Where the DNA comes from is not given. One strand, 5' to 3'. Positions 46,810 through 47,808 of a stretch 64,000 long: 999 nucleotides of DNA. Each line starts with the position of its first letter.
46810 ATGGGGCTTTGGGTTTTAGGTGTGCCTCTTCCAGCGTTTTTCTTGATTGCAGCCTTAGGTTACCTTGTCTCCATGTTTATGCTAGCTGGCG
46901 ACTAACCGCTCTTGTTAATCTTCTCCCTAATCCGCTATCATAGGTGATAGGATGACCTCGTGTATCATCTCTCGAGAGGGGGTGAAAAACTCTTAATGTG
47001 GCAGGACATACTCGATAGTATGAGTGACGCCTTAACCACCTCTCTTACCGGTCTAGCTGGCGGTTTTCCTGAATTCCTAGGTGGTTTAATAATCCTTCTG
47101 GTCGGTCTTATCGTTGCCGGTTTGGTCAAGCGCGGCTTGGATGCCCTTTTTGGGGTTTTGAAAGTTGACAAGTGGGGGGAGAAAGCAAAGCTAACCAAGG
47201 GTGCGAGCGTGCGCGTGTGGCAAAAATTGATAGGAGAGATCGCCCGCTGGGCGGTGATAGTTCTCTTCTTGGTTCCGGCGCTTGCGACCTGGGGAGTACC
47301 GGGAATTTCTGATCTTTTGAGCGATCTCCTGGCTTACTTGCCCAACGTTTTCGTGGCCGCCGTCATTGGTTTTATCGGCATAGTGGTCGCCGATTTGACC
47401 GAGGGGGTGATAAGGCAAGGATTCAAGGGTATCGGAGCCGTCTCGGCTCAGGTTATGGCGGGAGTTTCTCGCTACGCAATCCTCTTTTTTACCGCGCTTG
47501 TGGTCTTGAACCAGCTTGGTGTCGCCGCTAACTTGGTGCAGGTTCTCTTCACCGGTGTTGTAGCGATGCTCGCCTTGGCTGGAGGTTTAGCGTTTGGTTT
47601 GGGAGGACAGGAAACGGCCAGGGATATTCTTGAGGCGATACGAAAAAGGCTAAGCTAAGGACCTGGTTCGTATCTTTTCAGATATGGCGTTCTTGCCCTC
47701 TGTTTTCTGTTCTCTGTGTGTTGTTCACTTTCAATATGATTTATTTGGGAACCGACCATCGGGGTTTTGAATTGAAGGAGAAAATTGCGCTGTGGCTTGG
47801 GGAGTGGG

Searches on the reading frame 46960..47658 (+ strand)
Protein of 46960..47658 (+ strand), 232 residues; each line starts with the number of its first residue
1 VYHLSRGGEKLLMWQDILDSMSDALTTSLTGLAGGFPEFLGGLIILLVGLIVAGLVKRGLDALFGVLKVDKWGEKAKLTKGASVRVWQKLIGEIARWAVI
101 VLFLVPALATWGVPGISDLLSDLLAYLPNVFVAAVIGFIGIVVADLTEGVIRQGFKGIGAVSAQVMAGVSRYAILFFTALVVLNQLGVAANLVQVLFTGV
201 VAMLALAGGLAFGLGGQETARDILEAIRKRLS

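Call 78: search_protein_families(library=pfam, proteins=[window:46960-47658:+], max_evalue=0.001)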
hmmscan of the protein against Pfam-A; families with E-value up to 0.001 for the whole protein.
window:46960-47658:+ (232 aa): 1 family
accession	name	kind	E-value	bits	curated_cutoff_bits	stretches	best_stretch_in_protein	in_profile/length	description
PF05552.17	MS_channel_1st_1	-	1.5e-13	50.8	22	2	117-159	4-46/50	Mechanosensitive ion channel, conserved TM helix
